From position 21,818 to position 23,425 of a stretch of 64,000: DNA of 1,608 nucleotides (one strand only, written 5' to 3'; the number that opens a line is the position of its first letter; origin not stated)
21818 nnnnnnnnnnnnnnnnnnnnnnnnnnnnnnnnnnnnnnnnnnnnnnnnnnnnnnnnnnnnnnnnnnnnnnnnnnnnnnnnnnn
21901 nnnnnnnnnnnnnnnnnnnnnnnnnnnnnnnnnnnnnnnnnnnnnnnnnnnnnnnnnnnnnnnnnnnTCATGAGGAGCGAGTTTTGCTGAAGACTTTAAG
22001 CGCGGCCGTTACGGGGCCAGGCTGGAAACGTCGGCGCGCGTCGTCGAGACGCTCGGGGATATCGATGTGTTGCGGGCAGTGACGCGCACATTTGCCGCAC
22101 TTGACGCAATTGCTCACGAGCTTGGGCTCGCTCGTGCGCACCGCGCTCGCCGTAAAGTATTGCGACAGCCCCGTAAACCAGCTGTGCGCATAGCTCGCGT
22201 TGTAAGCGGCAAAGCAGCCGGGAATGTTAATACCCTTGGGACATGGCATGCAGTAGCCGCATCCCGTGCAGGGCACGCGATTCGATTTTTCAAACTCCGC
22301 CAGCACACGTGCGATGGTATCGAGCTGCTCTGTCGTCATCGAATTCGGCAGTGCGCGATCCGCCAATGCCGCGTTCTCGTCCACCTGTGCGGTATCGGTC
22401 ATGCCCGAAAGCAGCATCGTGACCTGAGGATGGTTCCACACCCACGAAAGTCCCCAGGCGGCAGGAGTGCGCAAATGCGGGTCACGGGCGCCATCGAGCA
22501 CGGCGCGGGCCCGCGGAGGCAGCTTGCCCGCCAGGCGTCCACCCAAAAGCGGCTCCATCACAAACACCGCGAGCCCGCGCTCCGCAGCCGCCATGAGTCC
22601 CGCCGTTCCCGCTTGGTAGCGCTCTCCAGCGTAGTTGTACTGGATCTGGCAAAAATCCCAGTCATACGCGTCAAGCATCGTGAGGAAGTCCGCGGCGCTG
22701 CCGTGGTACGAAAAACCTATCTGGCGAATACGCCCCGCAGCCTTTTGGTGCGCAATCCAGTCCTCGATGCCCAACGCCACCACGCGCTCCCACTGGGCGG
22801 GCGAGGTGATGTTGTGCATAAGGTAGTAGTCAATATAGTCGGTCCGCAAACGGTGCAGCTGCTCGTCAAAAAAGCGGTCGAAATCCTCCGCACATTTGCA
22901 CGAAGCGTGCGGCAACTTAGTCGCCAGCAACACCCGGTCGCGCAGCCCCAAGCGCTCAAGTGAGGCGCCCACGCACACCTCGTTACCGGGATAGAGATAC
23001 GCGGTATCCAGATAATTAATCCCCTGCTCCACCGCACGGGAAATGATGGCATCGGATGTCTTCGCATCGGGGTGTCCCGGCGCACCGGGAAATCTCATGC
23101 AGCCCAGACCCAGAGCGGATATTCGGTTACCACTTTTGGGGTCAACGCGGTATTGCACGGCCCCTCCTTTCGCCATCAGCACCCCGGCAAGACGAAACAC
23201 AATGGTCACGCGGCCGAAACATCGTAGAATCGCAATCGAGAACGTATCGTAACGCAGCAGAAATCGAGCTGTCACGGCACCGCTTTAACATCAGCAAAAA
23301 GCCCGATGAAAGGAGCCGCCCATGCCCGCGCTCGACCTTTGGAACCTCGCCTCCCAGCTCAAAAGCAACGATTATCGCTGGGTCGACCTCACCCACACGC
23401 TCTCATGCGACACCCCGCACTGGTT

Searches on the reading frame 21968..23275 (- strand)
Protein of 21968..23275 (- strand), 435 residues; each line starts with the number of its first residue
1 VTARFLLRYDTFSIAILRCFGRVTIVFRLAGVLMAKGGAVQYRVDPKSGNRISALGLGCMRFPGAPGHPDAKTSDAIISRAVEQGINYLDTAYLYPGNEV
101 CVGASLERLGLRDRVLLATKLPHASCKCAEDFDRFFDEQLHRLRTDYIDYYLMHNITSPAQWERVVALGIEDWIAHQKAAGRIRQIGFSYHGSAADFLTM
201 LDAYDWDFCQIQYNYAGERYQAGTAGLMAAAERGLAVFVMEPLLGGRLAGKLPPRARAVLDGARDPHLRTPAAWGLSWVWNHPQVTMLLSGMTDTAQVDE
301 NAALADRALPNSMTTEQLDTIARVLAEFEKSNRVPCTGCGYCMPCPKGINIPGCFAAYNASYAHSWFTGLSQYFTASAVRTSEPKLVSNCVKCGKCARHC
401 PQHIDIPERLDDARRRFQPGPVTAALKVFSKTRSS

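Call 14: search_protein_families(library=pfam, proteins=[window:21968-23275:-])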
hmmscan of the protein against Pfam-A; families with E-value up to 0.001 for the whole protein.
window:21968-23275:- (435 aa): 8 families
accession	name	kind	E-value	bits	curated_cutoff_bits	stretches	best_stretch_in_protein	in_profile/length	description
PF00248.27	Aldo_ket_red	-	2e-34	119.4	24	1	55-313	2-282/291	Aldo/keto reductase family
PF13187.11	Fer4_9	-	3.5e-09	37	27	1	336-403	2-50/52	4Fe-4S dicluster domain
PF13534.11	Fer4_17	-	7.7e-08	33.2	22.2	1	336-405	2-61/61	4Fe-4S dicluster domain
PF13183.11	Fer4_8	-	3.5e-05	24.7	27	1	336-404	5-68/68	4Fe-4S dicluster domain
PF12838.12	Fer4_7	-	0.00017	22.4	27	0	389-403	1-15/52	4Fe-4S dicluster domain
PF00037.32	Fer4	-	0.0002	21.5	21.1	0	388-402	6-20/24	4Fe-4S binding domain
PF13746.11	Fer4_18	-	0.00023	21.7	27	0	380-409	51-80/114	4Fe-4S dicluster domain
PF17179.9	Fer4_22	-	0.00075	20.8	27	0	384-404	75-95/95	4Fe-4S dicluster domain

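Call 16: search_protein_families(library=ncbifam, proteins=[window:21968-23275:-])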
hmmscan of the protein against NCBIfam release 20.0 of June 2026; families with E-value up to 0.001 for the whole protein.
window:21968-23275:- (435 aa): 11 families
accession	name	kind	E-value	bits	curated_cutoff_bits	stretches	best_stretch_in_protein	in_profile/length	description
NF049922.1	MethglyxlRedYdjG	equivalog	3.3e-12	46.1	550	1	47-132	8-97/326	NADH-dependent methylglyoxal reductase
NF007912.0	PRK10625.1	equivalog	4.6e-10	39.4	415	1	41-189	2-179/346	NADP(H)-dependent aldo-keto reductase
NF008598.0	PRK11565.1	equivalog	4.8e-09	35.7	425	1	47-188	10-137/275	2,5-didehydrogluconate reductase DkgA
NF008377.0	PRK11172.1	equivalog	6.4e-08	32.1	327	1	52-190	3-130/267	2,5-didehydrogluconate reductase DkgB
TIGR01293.1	Kv_beta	subfamily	2.3e-07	30.2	365.4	1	41-156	2-124/319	voltage-dependent potassium channel subunit beta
NF007388.0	PRK09912.1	subfamily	2.9e-06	26.4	448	0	38-251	11-233/346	L-glyceraldehyde 3-phosphate reductase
NF007695.0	PRK10376.1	subfamily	1.2e-05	24.6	280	1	49-323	14-288/290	oxidoreductase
NF045663.1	diclust_near_Sec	equivalog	0.00013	20.2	530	1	336-416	306-381/759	pyridine nucleotide-disulfide oxidoreductase/dicluster-binding protein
NF045670.1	quin_L_LdhH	equivalog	0.00017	20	800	1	336-418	306-384/706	L-lactate dehydrogenase (quinone) large subunit LdhH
NF004898.0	PRK06259.1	equivalog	0.00029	19.6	385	0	387-409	185-207/488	fumarate reductase (CoM/CoB) subunit TfrB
NF038196.1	ferrodoxin_EFR1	subfamily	0.00059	20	75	0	370-402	166-198/242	EFR1 family ferrodoxin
